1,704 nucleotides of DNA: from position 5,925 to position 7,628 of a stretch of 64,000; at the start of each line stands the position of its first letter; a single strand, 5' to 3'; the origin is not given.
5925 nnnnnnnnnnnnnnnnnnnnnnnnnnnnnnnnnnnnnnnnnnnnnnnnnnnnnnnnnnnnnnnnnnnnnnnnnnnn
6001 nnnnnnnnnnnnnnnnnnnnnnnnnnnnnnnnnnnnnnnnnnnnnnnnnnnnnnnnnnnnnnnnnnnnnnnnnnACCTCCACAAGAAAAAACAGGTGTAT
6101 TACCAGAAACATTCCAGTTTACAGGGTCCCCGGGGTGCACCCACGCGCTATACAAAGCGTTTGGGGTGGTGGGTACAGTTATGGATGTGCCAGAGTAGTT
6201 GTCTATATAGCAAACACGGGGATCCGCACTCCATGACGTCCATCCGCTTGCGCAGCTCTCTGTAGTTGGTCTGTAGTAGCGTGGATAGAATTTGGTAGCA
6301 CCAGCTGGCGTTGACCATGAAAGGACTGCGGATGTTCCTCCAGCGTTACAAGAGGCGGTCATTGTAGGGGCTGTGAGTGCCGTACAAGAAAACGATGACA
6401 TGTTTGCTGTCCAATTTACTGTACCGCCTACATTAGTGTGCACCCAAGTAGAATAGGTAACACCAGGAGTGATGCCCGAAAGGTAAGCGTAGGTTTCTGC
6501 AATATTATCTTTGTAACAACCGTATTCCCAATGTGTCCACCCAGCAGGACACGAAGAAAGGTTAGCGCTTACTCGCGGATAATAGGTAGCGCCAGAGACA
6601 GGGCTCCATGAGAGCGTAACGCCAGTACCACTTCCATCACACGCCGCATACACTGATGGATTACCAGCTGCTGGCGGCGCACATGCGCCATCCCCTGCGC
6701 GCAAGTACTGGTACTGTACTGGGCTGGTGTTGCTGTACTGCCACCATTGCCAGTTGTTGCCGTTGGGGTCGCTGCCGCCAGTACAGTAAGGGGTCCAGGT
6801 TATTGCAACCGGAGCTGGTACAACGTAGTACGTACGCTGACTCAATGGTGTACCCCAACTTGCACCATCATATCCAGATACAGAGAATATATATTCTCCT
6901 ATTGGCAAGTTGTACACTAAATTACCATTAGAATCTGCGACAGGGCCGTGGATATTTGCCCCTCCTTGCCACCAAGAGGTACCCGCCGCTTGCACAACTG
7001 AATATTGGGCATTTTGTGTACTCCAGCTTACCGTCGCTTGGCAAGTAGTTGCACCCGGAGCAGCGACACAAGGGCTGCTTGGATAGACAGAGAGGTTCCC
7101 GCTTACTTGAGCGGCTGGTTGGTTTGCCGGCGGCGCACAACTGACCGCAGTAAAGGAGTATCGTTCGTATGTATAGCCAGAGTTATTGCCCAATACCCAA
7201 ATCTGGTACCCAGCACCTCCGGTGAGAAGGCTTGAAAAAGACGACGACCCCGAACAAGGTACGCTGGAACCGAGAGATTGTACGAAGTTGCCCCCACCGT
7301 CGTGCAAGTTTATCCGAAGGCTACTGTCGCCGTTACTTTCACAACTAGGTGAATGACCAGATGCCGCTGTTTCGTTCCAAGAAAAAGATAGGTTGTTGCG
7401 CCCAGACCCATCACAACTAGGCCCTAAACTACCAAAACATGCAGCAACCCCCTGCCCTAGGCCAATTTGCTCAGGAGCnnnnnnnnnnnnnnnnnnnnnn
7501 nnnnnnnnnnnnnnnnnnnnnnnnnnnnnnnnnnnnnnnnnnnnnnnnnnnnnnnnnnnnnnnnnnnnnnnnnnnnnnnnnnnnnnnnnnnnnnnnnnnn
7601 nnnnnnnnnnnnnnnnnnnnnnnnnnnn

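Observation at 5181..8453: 822-aa Cys/Trp-rich FN3/CARDB surface protein with internal tandem repeats, co-operonic with a TPR protein and the degenerate secretion ATPase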

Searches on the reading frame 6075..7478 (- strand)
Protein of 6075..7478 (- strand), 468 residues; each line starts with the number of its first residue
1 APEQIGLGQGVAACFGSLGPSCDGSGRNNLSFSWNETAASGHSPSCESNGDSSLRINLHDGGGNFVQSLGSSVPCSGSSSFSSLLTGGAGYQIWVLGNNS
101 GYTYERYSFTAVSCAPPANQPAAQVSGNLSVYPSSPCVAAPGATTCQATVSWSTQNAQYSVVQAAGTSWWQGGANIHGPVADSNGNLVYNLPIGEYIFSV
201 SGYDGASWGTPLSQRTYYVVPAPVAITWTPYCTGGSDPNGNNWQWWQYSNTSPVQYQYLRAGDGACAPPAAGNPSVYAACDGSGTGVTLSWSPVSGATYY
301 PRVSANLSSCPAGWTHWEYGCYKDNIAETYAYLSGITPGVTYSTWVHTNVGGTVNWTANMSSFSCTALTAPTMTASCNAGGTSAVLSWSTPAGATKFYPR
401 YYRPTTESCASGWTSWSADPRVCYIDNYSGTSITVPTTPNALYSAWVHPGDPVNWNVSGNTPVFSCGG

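Call 24: find_homologous_proteins(query=window:6075-7478:-, max_evalue=0.01)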
Query seq(468 aa) (468 aa): 9 proteins with E <= 0.01 among 8000 candidates.
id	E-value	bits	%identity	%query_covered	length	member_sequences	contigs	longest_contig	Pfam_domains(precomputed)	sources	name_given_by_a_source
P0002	1.2e-146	508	59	81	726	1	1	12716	PF07705.18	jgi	-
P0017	3.6e-61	226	47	36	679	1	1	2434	-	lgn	-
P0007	4.1e-44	169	67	10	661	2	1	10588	PF07705.18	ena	-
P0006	7.3e-43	165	55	23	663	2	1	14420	PF07705.18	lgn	-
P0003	1.8e-32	131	58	23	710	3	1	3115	PF07705.18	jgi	jgi:hypothetical protein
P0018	2.4e-24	104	26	84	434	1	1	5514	-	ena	-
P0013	3.2e-21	94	39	35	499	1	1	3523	-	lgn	-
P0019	1.4e-12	65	77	8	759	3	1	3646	PF02012.27,PF15902.13,PF13088.13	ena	-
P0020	6.4e-10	57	73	9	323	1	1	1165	-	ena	-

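Call 85: search_protein_families(library=pfam, proteins=[P0019], max_evalue=0.001)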
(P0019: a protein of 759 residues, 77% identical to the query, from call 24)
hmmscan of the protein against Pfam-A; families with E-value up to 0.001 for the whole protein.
P0019 (759 aa): 3 families
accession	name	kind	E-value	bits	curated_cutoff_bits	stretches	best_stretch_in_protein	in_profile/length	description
PF02012.26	BNR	-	6.3e-09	34.9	27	0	322-333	1-12/12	BNR/Asp-box repeat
PF13088.12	BNR_2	-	2.4e-07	30.8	31.4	1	186-356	44-227/277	BNR repeat-like domain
PF15902.12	Sortilin-Vps10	-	2.1e-05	23.9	33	0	150-298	301-437/446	Sortilin, neurotensin receptor 3,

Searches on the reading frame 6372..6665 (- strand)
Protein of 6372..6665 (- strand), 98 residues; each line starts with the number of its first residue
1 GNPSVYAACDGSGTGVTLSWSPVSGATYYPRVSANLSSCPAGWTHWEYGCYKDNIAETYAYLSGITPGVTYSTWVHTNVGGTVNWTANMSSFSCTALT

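Call 62: search_protein_families(library=pfam, alignment_id=A3, max_evalue=0.01)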
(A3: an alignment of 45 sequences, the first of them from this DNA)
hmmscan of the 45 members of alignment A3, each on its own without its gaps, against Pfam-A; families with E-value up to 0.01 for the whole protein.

A. member 1, seq(98 aa): 1 family
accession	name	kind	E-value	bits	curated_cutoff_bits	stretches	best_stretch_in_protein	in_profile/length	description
PF00041.27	fn3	-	0.0015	19.2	25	1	7-88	7-80/84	Fibronectin type III domain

B. families by the number of members that match (of 45 scanned): 2 families
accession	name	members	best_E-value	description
PF00041.27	fn3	16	6.6e-09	Fibronectin type III domain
PF16383.10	DUF4992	1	0.0045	Domain of unknown function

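Call 63: search_solved_structures(query=A3, max_evalue=0.01)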
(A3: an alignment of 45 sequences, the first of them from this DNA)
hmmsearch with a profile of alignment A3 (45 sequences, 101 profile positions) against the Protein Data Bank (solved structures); distinct sequences matched with E-value up to 0.01: 36.
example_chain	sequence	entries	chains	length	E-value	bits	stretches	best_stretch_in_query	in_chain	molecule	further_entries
1fnf_A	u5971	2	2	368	1.8e-07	35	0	2-87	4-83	FIBRONECTIN | Isoform 1 of Fibronectin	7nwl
3mpc_A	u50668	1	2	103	2e-07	34.9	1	3-88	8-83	Fn3-like protein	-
5g56_A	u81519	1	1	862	3.3e-06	30.9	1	3-86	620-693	CARBOHYDRATE BINDING FAMILY 6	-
8q6t_I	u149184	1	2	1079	7.4e-06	29.8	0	15-94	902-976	Titin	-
4u3h_A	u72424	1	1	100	9.7e-06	29.4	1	7-95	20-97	FN3con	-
5j7k_A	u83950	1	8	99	7.8e-05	26.5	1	7-88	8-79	FN3con-a-lys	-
7mrq_A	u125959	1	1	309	0.0001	26.2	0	15-90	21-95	Contactin-4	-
7mrk_B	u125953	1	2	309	0.00012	25.9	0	15-90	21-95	Contactin-4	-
3t1w_A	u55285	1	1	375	0.00022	25.1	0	2-87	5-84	four-domain fibronectin fragment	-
4lxo_A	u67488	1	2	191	0.00029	24.7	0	12-86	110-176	Fibronectin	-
9p6s_C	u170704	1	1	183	0.00032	24.6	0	12-91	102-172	Fibronectin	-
5e52_A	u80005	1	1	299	0.00039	24.3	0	16-92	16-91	Contactin-5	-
5mtn_B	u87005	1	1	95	0.00046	24.1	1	3-90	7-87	Monobody Mb(Lck_1)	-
7u08_A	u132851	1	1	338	0.00064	23.6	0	14-78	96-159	Receptor-type tyrosine-protein phosphatase eta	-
8peq_A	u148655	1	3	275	0.00077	23.3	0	2-88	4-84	Fibronectin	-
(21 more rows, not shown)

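Call 71: predict_structure(alignment_id=A3)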
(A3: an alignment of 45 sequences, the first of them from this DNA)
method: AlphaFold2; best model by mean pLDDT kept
length: 98 residues; sequences in the alignment: 45
mean_pLDDT: 95.0   pTM: 0.84
mean pLDDT of the five models: 95.0, 94.3, 93.7, 93.3, 91.2
residues with pLDDT >= 90: 89; 70-90: 9; 50-70: 0; < 50: 0
segments of 3 or more residues with pLDDT < 50: none
pLDDT, mean of each block of 10 residues (from residue 1): 96 97 98 88 93 98 94 97 96 93
secondary structure, 60 per line:
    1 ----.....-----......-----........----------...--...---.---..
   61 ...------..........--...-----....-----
elements in order: E5-9 E15-20 E26-33 E44-46 E49-51 E59-63 E70-79 E82-84 E90-93

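Call 81: fold_search(model_id=the predicted structure, library=pdb)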
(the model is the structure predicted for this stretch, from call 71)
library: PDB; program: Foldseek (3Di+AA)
matches with E <= 10: 1923; with E <= 0.001: 5
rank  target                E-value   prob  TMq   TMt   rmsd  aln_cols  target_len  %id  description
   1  7t0r_G                4.3e-04  1.00  0.64  0.67   3.8        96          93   20  Crystal structure of the anti-CD4 adnectin 6940_B01 as a complex with the extracellular domains of CD4 and ibalizumab  (released 2022-01-12)
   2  3teu                  5.9e-04  1.00  0.65  0.65   4.8        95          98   20  Crystal structure of fibcon (released 2012-05-16)
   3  2dju_MODEL_1_A        6.6e-04  1.00  0.64  0.60   4.0       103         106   16  Solution structures of the fn3 domain of human receptor-type tyrosine-protein phosphatase F (released 2006-10-05)
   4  1x5x_MODEL_1_A        7.4e-04  1.00  0.64  0.58   3.9       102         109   13  Solution structure of the fibronectin type-III domain of human fibronectin type III domain containing protein  (released 2005-11-17)
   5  7y8h_B                9.7e-04  1.00  0.68  0.71   3.8        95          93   15  Crystal structure of sDscam FNIII1 domain, isoform alpha7 (released 2023-05-24)
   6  6msv_C                1.1e-03  1.00  0.55  0.62   5.6        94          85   16  Structure of the 6th type III domain from human fibronectin (released 2019-10-23)
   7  6pol_E                1.1e-03  1.00  0.61  0.60   5.6       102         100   18  Crystal structure of the human NELL1 EGF1-3-Robo3 FN1 complex (released 2020-05-06)
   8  6zz8_J                1.2e-03  1.00  0.66  0.70   4.0        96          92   14  MB_CRS6-15 bound to CrSAS-6_6HR (released 2021-07-07)
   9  4yfe_A                1.2e-03  1.00  0.63  0.35   4.0        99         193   18  Crystal structure of PTP delta Fn1-Fn2 (released 2015-05-06)
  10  3n1f_D                1.2e-03  1.00  0.63  0.61   5.0       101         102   14  Crystal Structure of IhhN bound to CDOFn3 (released 2010-06-02)
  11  7t0r_I                1.2e-03  1.00  0.64  0.66   3.8        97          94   21  Crystal structure of the anti-CD4 adnectin 6940_B01 as a complex with the extracellular domains of CD4 and ibalizumab  (released 2022-01-12)
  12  7y8i_C                1.3e-03  1.00  0.62  0.69   3.7        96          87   10  Crystal structure of sDscam FNIII3 domain, isoform alpha7 (released 2023-05-24)
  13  1uen_MODEL_1_A        1.3e-03  1.00  0.65  0.53   6.5       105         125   19  Solution Structure of The Third Fibronectin III Domain of Human KIAA0343 Protein (released 2003-11-19)
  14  1egj_A                1.3e-03  1.00  0.52  0.51   4.9       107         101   14  DOMAIN 4 OF THE BETA COMMON CHAIN IN COMPLEX WITH AN ANTIBODY (released 2001-02-15)
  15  6pog_A                1.3e-03  1.00  0.67  0.66   4.9       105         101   17  Crystal structure of the NELL2 EGF1-6-Robo3 FN1 complex (released 2020-05-06)
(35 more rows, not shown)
